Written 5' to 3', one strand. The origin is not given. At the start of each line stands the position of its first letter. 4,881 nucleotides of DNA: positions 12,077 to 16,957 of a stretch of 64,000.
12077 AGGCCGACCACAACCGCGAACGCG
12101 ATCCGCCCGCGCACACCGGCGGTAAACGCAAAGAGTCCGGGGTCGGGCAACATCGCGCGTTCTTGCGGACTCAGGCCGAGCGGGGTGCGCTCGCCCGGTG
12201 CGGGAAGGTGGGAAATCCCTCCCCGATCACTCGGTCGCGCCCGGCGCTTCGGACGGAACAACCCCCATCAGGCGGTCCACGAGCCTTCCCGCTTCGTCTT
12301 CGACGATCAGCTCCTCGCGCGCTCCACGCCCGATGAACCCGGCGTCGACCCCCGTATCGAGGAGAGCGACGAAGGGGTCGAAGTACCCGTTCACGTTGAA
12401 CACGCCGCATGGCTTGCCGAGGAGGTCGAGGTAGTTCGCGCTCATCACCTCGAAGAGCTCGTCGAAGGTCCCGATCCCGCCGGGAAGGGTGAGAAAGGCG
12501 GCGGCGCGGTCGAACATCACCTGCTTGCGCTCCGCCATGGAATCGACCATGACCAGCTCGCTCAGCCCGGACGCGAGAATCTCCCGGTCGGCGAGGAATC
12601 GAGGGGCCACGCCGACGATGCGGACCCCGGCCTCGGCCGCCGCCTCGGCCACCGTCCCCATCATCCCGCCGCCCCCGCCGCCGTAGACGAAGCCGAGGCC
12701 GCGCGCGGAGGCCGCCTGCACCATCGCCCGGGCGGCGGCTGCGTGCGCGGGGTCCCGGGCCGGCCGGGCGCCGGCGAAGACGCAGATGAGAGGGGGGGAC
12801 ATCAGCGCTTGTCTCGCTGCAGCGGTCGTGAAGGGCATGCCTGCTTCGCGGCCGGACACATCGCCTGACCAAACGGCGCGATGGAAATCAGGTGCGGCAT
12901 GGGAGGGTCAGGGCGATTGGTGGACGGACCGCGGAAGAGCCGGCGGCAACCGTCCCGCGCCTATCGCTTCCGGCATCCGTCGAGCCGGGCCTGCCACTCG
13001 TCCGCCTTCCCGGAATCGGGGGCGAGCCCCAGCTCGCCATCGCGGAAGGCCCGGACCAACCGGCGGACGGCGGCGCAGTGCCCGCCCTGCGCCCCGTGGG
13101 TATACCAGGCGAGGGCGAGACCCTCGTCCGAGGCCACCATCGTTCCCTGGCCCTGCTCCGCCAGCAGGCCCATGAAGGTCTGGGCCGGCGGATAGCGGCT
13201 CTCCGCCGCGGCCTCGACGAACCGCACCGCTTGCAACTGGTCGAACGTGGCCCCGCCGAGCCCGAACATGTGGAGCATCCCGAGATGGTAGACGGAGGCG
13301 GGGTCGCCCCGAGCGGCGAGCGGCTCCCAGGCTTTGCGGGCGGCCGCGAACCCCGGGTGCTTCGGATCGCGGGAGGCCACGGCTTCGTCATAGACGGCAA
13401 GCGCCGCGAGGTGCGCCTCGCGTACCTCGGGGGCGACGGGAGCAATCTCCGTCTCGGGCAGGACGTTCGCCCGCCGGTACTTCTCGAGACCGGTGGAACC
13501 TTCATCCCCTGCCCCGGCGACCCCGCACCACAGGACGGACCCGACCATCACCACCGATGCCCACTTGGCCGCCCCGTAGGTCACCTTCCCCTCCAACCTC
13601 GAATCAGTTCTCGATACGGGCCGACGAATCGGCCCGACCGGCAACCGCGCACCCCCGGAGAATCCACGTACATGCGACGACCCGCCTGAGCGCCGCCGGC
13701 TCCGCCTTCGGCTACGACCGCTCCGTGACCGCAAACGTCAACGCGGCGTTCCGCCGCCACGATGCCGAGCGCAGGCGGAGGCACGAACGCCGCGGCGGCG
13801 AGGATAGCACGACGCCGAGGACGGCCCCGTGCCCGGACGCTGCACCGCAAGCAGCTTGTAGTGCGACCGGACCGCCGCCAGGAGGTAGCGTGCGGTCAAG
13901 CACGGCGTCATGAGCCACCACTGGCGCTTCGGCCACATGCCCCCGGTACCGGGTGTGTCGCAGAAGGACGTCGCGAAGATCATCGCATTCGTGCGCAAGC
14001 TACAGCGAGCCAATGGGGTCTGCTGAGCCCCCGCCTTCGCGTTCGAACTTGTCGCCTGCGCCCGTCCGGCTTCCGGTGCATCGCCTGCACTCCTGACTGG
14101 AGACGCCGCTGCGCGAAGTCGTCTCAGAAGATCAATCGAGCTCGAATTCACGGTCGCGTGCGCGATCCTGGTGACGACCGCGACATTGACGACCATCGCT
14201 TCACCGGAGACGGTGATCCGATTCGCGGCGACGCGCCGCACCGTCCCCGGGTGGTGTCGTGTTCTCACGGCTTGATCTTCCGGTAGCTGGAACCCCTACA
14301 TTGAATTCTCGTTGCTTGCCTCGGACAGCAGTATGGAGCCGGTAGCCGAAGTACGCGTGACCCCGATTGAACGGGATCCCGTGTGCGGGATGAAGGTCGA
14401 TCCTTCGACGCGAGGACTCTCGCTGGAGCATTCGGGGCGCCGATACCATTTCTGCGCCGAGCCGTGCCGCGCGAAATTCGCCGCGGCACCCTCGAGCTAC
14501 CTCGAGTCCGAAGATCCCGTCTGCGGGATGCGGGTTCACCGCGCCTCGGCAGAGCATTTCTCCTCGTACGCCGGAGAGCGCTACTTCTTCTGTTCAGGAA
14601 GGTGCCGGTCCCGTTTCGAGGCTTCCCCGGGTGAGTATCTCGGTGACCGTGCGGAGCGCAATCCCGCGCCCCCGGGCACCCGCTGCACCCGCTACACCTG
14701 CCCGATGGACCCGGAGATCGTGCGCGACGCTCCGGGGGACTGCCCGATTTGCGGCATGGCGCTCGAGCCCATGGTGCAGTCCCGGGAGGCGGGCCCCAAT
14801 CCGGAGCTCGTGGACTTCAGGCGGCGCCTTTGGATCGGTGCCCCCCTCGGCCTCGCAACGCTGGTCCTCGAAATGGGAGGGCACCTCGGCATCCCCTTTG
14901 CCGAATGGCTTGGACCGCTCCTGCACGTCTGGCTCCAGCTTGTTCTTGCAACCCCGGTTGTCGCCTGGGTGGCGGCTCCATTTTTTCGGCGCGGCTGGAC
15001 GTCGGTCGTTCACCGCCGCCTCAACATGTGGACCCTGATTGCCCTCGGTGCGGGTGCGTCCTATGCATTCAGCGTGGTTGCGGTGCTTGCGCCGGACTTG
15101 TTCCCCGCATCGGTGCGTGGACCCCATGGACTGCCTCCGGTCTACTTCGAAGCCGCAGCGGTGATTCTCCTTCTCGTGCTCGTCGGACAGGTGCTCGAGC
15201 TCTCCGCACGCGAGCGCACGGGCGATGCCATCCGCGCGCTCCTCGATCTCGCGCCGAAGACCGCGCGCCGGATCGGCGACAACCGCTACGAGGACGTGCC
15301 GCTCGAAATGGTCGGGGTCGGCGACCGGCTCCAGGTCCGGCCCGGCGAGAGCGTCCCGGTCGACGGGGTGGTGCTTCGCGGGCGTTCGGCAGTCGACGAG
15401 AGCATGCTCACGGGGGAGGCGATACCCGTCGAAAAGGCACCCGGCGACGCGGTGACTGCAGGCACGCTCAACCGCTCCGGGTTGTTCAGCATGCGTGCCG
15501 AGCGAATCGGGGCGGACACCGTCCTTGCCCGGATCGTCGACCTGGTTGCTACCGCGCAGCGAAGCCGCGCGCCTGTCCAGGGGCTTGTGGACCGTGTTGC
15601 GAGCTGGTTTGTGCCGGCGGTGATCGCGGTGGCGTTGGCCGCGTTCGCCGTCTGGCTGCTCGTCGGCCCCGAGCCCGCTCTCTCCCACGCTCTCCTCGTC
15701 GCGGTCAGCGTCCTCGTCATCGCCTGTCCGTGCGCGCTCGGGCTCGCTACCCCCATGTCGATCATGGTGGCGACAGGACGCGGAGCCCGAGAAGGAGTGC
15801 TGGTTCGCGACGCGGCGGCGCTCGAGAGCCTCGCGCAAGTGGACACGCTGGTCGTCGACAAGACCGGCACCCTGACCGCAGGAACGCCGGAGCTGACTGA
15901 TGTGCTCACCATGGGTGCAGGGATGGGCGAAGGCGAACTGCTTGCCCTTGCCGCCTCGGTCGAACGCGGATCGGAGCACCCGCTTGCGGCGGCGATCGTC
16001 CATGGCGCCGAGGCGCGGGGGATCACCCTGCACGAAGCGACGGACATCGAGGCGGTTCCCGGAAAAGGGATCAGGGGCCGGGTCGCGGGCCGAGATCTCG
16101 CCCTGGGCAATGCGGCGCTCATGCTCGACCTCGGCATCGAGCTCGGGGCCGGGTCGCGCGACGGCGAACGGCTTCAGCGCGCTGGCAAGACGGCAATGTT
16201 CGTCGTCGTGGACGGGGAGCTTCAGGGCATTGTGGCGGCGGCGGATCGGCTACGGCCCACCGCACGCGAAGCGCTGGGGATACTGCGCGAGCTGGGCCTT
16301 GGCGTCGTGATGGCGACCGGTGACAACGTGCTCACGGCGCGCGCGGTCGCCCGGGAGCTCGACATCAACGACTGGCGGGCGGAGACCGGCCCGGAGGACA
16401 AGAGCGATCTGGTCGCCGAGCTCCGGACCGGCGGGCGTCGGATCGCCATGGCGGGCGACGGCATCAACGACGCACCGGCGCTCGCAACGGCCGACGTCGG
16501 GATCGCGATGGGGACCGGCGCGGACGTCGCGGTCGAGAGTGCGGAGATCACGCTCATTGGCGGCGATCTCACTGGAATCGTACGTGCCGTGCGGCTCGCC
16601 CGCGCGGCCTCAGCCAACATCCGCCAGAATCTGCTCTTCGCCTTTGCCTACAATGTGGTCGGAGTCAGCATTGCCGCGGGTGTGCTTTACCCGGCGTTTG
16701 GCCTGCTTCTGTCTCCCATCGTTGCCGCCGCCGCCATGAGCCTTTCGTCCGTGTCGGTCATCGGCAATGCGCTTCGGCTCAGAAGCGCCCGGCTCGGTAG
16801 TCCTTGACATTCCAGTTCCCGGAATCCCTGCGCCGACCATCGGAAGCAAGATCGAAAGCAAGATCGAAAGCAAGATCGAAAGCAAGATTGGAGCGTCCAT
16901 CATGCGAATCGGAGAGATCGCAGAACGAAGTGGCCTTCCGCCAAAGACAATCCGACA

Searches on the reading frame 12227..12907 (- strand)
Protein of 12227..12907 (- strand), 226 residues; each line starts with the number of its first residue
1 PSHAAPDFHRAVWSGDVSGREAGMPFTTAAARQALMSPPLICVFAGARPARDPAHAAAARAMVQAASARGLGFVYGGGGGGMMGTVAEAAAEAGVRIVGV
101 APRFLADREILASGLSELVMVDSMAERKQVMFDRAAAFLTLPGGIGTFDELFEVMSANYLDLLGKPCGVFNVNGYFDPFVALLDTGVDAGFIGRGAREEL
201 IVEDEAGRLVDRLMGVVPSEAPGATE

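Call 26: search_protein_families(library=pfam, proteins=[window:12227-12907:-], max_evalue=0.0001)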
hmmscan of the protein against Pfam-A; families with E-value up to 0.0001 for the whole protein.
window:12227-12907:- (226 aa): 2 families
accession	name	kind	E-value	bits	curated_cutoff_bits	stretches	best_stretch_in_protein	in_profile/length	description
PF03641.19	Lysine_decarbox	-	2.8e-35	121.8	27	1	83-212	1-130/131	Possible lysine decarboxylase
PF18306.6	LDcluster4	-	9.6e-07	29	26.3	1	47-154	9-113/151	SLOG cluster4 family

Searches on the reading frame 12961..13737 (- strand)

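Call 26: search_protein_families(library=pfam, proteins=[window:12961-13737:-], max_evalue=0.0001)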
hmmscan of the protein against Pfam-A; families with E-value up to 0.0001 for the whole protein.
window:12961-13737:- (258 aa): 1 family
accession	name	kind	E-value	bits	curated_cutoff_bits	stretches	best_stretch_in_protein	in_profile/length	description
PF08238.18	Sel1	-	1.4e-06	29.1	30.7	0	183-220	1-36/36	Sel1 repeat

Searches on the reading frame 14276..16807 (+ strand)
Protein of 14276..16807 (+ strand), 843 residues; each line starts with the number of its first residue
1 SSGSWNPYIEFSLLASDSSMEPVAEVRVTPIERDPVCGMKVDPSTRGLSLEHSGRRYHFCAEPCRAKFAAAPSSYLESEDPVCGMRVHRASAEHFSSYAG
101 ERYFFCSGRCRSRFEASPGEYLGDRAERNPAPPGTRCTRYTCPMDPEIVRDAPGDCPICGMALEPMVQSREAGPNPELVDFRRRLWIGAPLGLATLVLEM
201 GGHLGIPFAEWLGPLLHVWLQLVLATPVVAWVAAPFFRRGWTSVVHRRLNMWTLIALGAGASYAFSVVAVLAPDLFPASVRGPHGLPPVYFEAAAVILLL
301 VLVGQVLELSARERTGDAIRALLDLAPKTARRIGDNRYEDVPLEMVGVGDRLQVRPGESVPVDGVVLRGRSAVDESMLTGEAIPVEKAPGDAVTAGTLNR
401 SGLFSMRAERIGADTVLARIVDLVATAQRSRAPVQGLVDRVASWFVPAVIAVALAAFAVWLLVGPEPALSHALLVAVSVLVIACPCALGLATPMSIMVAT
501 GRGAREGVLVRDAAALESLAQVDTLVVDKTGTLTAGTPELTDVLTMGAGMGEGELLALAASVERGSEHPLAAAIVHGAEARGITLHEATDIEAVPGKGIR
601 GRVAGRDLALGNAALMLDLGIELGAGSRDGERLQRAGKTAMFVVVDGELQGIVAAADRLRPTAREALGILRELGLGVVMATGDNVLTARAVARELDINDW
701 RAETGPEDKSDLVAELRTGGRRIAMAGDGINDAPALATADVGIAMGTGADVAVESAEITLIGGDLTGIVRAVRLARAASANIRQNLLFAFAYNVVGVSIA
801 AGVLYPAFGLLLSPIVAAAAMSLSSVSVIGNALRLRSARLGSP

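Call 26: search_protein_families(library=pfam, proteins=[window:14276-16807:+], max_evalue=0.0001)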
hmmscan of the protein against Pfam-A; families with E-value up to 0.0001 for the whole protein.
window:14276-16807:+ (843 aa): 6 families
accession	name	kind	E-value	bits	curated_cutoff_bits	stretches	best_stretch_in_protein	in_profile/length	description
PF00122.25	E1-E2_ATPase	-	1.4e-57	194.5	28.1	1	325-505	2-180/181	E1-E2 ATPase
PF00702.32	Hydrolase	-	6.7e-31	108.6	26.4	1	522-740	1-191/191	haloacid dehalogenase-like hydrolase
PF04945.19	YHS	-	1.7e-24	86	30.3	2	80-123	3-45/47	YHS domain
PF19335.5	HMBD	-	8.1e-13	48.5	23.6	1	140-165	2-27/28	Heavy metal binding domain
PF24273.1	TRASH_HVO_1752_C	-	1.4e-06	28.8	27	0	36-69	6-37/47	HVO_1752, C-terminal TRASH domain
PF08282.18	Hydrolase_3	-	2.2e-05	24.8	20.9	0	714-760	197-243/255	haloacid dehalogenase-like hydrolase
